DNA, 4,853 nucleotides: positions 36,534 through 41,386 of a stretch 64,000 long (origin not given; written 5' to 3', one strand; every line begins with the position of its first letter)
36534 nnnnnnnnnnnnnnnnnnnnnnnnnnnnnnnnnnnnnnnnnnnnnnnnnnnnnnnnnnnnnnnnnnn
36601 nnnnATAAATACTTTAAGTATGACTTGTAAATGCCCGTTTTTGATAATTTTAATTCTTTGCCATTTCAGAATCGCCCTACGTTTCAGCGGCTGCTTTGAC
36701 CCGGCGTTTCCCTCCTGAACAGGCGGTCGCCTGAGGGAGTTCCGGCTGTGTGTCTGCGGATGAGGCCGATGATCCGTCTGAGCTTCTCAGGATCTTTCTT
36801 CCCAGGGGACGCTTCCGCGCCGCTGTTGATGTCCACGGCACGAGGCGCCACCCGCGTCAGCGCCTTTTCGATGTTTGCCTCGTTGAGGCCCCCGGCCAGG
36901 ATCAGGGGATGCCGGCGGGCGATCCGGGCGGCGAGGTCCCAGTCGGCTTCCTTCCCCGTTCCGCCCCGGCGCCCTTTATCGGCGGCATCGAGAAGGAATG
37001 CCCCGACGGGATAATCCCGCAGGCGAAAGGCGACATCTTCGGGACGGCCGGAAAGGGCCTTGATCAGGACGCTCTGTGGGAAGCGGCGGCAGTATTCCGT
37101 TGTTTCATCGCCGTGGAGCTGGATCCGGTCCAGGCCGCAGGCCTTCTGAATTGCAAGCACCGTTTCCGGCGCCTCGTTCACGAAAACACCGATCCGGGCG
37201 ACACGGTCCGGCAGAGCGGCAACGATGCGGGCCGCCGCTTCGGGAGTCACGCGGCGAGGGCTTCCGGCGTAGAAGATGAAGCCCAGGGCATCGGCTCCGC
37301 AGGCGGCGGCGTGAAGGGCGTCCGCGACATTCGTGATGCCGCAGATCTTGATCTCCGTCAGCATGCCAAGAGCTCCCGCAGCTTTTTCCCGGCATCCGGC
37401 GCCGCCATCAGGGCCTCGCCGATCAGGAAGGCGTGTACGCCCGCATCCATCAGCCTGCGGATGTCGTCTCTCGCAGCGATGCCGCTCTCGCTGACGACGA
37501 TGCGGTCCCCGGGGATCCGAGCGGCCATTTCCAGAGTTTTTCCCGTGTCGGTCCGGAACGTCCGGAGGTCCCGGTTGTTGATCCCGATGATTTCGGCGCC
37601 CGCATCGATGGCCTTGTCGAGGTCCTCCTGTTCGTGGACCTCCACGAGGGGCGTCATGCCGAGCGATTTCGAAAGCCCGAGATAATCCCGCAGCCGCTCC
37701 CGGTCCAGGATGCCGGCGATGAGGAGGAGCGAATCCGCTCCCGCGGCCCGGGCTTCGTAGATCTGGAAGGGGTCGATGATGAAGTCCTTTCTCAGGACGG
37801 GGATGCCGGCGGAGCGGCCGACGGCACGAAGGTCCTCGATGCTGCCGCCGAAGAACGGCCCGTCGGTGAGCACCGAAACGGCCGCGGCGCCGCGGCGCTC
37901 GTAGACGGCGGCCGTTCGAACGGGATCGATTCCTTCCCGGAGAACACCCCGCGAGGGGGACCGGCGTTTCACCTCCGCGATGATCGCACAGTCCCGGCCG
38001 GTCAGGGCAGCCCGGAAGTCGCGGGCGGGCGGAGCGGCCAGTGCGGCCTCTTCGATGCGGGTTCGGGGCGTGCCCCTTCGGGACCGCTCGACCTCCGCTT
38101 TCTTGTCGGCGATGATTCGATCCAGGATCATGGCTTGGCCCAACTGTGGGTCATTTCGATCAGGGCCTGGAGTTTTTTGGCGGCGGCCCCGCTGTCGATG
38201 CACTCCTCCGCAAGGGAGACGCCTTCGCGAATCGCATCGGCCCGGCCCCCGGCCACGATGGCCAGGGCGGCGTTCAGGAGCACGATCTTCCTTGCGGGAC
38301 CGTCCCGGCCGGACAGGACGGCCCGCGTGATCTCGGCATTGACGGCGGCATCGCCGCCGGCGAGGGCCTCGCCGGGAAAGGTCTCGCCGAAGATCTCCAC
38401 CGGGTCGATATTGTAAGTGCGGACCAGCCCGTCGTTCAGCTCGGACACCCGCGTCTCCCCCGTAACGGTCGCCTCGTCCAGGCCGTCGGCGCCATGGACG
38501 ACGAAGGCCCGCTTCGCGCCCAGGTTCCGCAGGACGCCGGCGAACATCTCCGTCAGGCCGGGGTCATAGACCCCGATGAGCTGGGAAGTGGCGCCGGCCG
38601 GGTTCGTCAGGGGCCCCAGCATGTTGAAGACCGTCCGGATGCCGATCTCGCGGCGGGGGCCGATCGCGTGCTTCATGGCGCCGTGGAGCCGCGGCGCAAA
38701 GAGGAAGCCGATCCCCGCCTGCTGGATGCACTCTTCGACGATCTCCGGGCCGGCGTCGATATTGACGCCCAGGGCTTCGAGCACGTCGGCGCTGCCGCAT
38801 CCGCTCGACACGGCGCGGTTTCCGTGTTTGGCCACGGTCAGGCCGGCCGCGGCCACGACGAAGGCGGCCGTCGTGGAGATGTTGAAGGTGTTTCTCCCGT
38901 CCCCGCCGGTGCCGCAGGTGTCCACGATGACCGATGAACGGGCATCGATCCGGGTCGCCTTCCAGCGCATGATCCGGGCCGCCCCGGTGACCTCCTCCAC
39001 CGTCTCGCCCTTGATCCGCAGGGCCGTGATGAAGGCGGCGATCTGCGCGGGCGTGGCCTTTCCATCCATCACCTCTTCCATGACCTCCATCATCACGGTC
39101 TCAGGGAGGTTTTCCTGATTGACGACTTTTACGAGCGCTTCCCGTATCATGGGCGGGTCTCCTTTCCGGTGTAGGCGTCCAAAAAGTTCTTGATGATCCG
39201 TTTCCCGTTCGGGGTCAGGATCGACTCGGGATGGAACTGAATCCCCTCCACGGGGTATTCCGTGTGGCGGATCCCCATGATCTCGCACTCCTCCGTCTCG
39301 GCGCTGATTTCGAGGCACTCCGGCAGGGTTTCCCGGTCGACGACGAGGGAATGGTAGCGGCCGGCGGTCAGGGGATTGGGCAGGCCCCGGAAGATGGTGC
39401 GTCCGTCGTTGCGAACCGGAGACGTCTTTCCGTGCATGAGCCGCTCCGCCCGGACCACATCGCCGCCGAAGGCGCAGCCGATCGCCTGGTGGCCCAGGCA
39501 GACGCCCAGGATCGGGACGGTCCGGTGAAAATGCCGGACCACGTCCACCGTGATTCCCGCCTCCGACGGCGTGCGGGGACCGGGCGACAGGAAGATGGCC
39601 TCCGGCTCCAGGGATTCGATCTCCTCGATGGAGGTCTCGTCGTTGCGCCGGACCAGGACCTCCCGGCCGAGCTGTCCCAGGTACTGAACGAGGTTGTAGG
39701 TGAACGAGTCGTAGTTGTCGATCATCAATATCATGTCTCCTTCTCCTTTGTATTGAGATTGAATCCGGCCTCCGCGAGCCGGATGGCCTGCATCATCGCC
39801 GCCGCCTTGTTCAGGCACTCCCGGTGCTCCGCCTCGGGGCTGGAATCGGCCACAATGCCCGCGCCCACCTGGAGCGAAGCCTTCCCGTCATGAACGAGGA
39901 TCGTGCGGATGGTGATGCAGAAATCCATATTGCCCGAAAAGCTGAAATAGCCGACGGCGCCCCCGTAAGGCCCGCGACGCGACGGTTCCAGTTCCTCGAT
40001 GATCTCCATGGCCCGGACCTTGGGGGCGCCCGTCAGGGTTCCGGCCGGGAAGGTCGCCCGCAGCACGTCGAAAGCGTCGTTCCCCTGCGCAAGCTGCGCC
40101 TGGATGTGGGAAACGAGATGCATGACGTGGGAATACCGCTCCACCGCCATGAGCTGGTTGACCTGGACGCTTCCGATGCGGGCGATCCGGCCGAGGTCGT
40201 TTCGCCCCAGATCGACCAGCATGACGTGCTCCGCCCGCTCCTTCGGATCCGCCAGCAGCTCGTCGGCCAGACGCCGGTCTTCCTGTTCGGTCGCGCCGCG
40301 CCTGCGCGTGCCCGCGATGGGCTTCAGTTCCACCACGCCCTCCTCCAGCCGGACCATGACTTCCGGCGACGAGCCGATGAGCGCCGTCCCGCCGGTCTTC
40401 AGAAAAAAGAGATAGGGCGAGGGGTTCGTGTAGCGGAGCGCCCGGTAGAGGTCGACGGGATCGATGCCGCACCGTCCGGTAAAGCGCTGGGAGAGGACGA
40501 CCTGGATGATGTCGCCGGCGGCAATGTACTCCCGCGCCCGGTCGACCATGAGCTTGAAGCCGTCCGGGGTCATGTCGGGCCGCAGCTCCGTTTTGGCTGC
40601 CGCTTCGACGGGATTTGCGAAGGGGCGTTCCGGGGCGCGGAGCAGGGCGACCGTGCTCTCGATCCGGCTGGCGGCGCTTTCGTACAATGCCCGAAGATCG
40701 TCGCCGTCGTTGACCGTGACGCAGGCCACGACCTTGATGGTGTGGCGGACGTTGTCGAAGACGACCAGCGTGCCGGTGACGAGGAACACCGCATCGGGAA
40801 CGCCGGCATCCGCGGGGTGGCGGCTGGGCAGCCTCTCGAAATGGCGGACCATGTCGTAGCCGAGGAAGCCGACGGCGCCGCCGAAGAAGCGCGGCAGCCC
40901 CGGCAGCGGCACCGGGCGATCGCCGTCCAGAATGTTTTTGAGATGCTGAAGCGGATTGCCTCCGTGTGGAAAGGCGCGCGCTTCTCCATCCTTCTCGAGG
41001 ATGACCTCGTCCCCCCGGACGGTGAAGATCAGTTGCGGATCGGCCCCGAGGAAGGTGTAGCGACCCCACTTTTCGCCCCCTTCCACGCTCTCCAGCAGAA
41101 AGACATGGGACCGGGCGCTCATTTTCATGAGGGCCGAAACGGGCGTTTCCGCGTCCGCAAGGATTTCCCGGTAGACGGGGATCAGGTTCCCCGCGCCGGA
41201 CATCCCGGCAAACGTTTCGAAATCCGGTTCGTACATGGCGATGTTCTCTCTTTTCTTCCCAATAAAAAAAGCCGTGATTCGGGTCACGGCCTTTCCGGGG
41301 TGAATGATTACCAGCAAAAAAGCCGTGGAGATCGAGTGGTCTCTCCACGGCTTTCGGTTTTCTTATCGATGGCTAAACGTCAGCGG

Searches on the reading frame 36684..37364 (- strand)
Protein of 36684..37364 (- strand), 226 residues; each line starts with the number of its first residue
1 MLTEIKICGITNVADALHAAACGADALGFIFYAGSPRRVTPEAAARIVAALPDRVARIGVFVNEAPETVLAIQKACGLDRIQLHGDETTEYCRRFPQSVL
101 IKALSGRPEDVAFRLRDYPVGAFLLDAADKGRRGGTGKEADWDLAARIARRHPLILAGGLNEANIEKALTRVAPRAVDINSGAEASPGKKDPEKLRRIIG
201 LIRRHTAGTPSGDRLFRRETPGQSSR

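Call 47: search_protein_families(library=pfam, proteins=[window:36684-37364:-])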
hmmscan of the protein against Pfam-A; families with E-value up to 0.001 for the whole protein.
window:36684-37364:- (226 aa): 1 family
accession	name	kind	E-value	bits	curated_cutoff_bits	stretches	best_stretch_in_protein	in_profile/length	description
PF00697.28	PRAI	-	7.5e-40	137.2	22.7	1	5-199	1-191/193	N-(5'phosphoribosyl)anthranilate (PRA) isomerase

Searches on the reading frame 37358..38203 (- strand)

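Call 47: search_protein_families(library=pfam, proteins=[window:37358-38203:-])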
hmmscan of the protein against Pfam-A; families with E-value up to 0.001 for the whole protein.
window:37358-38203:- (281 aa): 2 families
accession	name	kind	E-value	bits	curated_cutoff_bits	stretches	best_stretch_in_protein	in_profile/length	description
PF00218.27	IGPS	-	1.2e-83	280.7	27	1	27-278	1-254/254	Indole-3-glycerol phosphate synthase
PF01729.25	QRPTase_C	-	1.2e-05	25.6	23.1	1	186-268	84-161/169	Quinolinate phosphoribosyl transferase, C-terminal domain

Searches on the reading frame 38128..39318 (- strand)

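Call 6: search_protein_families(library=pfam, proteins=[window:38128-39318:-])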
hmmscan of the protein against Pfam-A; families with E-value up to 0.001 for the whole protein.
window:38128-39318:- (396 aa): 2 families
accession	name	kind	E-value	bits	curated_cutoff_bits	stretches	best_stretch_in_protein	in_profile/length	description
PF00591.27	Glycos_transf_3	-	9.4e-92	307.7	27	1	130-379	3-252/253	Glycosyl transferase family, a/b domain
PF02885.22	Glycos_trans_3N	-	7e-21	74.2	26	1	60-118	2-60/63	Glycosyl transferase family, helical bundle domain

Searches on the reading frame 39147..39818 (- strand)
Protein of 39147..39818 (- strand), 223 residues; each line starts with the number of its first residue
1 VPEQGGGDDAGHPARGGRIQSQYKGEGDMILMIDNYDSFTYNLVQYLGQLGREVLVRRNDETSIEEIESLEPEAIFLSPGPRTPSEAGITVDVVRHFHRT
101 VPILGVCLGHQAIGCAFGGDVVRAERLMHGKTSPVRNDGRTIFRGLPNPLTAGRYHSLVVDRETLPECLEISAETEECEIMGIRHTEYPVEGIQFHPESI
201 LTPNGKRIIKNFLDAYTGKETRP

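Call 6: search_protein_families(library=pfam, proteins=[window:39147-39818:-])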
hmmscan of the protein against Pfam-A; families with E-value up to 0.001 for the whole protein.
window:39147-39818:- (223 aa): 2 families
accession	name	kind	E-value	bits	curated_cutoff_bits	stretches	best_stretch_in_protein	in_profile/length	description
PF00117.34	GATase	-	6e-62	209.1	22.8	1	31-213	1-187/190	Glutamine amidotransferase class-I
PF07722.19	Peptidase_C26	-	1.4e-07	32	20.5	1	96-198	101-219/219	Peptidase C26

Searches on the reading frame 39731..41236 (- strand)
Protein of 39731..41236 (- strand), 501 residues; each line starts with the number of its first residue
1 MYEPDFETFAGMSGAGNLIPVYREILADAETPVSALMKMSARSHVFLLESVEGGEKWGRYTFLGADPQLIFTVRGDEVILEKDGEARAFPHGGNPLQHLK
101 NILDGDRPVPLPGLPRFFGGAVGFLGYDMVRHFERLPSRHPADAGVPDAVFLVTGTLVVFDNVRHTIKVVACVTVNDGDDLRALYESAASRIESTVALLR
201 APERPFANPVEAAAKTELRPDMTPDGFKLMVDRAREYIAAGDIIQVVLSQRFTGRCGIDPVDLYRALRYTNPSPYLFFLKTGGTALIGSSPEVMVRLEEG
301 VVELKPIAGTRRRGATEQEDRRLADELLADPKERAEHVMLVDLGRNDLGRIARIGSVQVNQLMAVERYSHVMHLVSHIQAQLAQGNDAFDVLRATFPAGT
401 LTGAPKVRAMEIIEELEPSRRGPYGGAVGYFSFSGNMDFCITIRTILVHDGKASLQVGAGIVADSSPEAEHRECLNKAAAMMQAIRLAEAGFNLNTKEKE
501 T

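Call 6: search_protein_families(library=pfam, proteins=[window:39731-41236:-])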
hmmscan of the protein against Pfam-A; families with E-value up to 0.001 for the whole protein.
window:39731-41236:- (501 aa): 2 families
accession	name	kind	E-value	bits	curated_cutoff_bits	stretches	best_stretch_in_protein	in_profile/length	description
PF00425.24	Chorismate_bind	-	8.3e-96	320.9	27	1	225-477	3-257/257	chorismate binding enzyme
PF04715.19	Anth_synt_I_N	-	2.2e-35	122.4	23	1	28-167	1-138/140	Anthranilate synthase component I, N terminal region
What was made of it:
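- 39731..41236 (-): trpE (anthranilate synthase component I), the first regulated gene. trpG, trpD, trpC and trpF follow. Pfam Anth_synt_I_N plus Chorismate_bind (call 6).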

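Call 8: find_encoding_contigs(protein=window:39731-41236:-, flank=3000, max_places=6)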
Protein window:39731-41236:- (501 aa): 5 contigs read that carry it; 5 places shown.
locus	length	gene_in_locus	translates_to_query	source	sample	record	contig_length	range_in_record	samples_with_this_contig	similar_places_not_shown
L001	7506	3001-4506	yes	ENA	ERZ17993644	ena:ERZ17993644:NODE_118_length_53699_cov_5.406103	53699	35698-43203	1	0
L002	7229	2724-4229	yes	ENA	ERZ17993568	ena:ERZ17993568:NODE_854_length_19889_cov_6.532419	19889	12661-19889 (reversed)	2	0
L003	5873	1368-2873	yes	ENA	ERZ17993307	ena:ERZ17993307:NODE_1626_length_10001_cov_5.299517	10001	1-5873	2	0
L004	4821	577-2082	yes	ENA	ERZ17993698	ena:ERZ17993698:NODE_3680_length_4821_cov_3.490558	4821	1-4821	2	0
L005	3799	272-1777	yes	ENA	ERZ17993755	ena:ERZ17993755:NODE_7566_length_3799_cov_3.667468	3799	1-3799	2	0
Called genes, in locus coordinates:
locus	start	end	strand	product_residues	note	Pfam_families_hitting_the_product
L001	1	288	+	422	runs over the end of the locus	PF00275:EPSP_synthase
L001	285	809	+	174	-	PF01202:SKI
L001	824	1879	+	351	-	PF01264:Chorismate_synt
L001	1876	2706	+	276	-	PF02153:PDH_N, PF20463:PDH_C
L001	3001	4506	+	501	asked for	PF04715:, PF00425:Chorismate_bind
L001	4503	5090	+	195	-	PF00117:GATase, PF07722:Peptidase_C26 (weak)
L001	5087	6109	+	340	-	PF02885:Glycos_trans_3N, PF00591:Glycos_transf_3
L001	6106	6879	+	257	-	PF00218:IGPS, PF01729:QRPTase_C (faint)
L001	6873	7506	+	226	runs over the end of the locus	PF00697:PRAI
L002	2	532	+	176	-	?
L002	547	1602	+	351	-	PF01264:Chorismate_synt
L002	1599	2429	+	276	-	PF02153:PDH_N, PF20463:PDH_C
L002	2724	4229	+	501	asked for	PF04715:, PF00425:Chorismate_bind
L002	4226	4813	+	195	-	PF00117:GATase, PF07722:Peptidase_C26 (weak)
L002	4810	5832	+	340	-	PF02885:Glycos_trans_3N, PF00591:Glycos_transf_3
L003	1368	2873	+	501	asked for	PF04715:, PF00425:Chorismate_bind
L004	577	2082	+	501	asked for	PF04715:, PF00425:Chorismate_bind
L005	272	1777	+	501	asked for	PF04715:, PF00425:Chorismate_bind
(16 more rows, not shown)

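Call 10: find_related_loci(query=window:39731-41236:-, collection=genome_contigs, flank=4000)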
Query window:39731-41236:- (501 aa) in genome_contigs; peptide patterns used: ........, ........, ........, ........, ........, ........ (x = any residue, [..] = any of these).
600 stretches matched a pattern (row limit reached: there are more); 587 encode a relative of the query (tblastn E <= 1e-3); the best 80 are kept; 80 distinct loci.
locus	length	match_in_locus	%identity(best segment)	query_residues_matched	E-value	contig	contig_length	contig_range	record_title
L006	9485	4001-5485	67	1-495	0e+0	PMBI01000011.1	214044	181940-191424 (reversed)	MAG: Syntrophaceae bacterium isolate fen_1145 73.20120700_E3M.73_contig_25235, whole genome shotgun sequence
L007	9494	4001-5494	66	1-498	0e+0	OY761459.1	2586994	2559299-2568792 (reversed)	MAG: Syntrophales bacterium isolate c6a0f7f3-880d-44d6-9c5f-266f97196533 genome assembly, chromosome: 1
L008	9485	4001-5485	66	1-495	0e+0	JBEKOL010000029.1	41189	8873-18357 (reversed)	MAG: Syntrophales bacterium isolate SPRUCE 43 SPRUCE_43_29, whole genome shotgun sequence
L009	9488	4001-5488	64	1-496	0e+0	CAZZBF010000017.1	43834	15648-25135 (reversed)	MAG TPA_asm: uncultured Syntrophales bacterium isolate binchicken_co405_343 genome assembly, contig: NODE_1151_length_43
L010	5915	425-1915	66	1-495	0e+0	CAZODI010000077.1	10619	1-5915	MAG TPA_asm: uncultured Syntrophaceae bacterium isolate binchicken_co20_342 genome assembly, contig: NODE_11379_length_1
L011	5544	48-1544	63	4-499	0e+0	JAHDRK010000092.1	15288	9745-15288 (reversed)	MAG: Syntrophobacterales bacterium isolate SV1-B6.3 k141_22601, whole genome shotgun sequence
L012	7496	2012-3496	58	1-493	0e+0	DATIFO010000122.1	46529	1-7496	MAG TPA_asm: Candidatus Methylomirabilis sp. isolate SMAG_U16397 k141_1409590, whole genome shotgun sequence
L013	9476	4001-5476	56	1-493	0e+0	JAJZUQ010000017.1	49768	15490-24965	MAG: Deltaproteobacteria bacterium isolate SKS4.bin43 NODE_1035_length_49881_cov_2.217028, whole genome shotgun sequence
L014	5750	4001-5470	55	1-492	0e+0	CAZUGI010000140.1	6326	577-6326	MAG TPA_asm: uncultured Geobacter sp. isolate SRP302447_co1_259 genome assembly, contig: NODE_33928_length_6326_cov_8.28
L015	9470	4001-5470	55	1-492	7e-179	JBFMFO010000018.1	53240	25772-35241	MAG: Thermodesulfobacteriota bacterium isolate MAG273 MAG273_18, whole genome shotgun sequence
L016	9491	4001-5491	56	1-499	8e-178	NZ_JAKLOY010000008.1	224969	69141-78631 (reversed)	Geomonas sp. Red32 Scaffold8, whole genome shotgun sequence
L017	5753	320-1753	58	11-490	2e-177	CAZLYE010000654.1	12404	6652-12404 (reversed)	MAG TPA_asm: uncultured Candidatus Binatia bacterium isolate binchicken_co279_102 genome assembly, contig: k141_812428,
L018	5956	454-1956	54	1-492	6e-177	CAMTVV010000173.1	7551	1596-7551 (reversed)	MAG: uncultured Nitrospiraceae bacterium isolate G04_MAG_00025 genome assembly, contig: G04_MAG_00025_000000000074, whol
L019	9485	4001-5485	56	1-495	4e-176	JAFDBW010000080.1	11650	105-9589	MAG: Deltaproteobacteria bacterium isolate MB1D_Bin_7 MB1D_Bin_7_MB1D_0306_000000783598, whole genome shotgun sequence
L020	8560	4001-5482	53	1-493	1e-174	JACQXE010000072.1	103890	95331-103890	MAG: Nitrospirae bacterium isolate NC_groundwater_1507_Pr4_B-0.1um_42_5 SR1-18-B1_scaffold_606924, whole genome shotgun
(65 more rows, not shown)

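Call 17: find_related_loci(query=window:39731-41236:-, collection=metagenome_contigs, flank=2500)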
Query window:39731-41236:- (501 aa) in metagenome_contigs; peptide patterns used: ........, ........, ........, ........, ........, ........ (x = any residue, [..] = any of these).
600 stretches matched a pattern (row limit reached: there are more); 588 encode a relative of the query (tblastn E <= 1e-3); the best 80 are kept; 80 distinct loci.
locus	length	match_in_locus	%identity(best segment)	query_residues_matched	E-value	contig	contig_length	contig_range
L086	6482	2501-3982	69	1-494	0e+0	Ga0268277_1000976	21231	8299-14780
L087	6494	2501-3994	72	1-493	0e+0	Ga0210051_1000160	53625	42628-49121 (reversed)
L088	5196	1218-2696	72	1-493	0e+0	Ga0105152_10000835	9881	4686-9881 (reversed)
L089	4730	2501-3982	71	1-494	0e+0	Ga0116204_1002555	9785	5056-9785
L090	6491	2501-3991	66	1-497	0e+0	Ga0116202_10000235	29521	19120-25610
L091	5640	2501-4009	65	1-499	0e+0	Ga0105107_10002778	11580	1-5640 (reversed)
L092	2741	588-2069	61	4-497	0e+0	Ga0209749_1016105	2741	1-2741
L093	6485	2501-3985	62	1-495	0e+0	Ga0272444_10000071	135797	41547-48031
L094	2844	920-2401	57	1-493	0e+0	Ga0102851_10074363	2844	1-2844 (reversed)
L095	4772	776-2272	57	1-497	0e+0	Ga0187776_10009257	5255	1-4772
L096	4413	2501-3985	54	1-492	0e+0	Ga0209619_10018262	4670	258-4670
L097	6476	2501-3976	56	1-493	0e+0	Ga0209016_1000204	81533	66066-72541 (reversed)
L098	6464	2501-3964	56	4-492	0e+0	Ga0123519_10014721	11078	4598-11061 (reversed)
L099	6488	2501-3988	57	1-494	0e+0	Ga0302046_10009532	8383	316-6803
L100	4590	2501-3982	56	1-492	0e+0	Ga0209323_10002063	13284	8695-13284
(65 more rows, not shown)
